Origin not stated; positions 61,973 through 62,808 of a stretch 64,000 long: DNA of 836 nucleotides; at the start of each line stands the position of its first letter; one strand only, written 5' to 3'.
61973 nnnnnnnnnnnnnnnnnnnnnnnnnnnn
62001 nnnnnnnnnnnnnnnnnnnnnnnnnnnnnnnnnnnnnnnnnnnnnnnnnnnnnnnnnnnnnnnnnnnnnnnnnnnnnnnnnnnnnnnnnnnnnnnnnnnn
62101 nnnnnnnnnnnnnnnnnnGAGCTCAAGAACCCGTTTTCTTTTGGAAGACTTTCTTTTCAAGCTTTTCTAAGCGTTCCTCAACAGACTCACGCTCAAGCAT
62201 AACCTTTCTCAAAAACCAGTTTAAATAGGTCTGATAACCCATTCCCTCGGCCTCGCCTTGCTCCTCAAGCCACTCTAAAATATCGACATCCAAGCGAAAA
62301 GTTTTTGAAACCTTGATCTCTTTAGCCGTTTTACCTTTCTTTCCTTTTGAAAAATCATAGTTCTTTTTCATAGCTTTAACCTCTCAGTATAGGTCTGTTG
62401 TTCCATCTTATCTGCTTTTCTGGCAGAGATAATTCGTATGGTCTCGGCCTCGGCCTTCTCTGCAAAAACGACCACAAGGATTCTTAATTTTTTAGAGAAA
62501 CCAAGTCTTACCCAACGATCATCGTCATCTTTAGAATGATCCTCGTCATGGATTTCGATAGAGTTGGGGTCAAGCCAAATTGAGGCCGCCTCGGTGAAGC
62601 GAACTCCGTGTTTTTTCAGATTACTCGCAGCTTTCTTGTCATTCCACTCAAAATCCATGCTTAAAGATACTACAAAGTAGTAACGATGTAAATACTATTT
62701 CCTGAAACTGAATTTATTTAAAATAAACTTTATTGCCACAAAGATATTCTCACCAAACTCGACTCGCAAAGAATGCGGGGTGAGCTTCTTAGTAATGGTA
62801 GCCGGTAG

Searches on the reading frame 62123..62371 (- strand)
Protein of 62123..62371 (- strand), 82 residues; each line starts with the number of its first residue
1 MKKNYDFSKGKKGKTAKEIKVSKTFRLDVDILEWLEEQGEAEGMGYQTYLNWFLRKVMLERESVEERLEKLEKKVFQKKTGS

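Call 93: search_protein_families(library=pfam, proteins=[window:62123-62371:-], max_evalue=0.01)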
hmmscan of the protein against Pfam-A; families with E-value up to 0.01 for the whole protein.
window:62123-62371:- (82 aa): 2 families
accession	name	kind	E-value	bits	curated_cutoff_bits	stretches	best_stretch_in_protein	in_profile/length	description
PF14384.12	BrnA_antitoxin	-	3.1e-06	27.9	26.1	1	14-58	29-68/68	BrnA antitoxin of type II toxin-antitoxin system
PF12441.14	CopG_antitoxin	-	0.0002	22.5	28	1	6-56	26-78/79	CopG antitoxin of type II toxin-antitoxin system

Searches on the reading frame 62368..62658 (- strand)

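Call 93: search_protein_families(library=pfam, proteins=[window:62368-62658:-], max_evalue=0.01)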
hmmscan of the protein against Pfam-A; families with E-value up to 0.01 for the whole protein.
window:62368-62658:- (96 aa): 1 family
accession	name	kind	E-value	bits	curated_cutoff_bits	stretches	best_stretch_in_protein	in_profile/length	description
PF04365.19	BrnT_toxin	-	9.4e-25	87.2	34.5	1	5-86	1-77/77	Ribonuclease toxin, BrnT, of type II toxin-antitoxin system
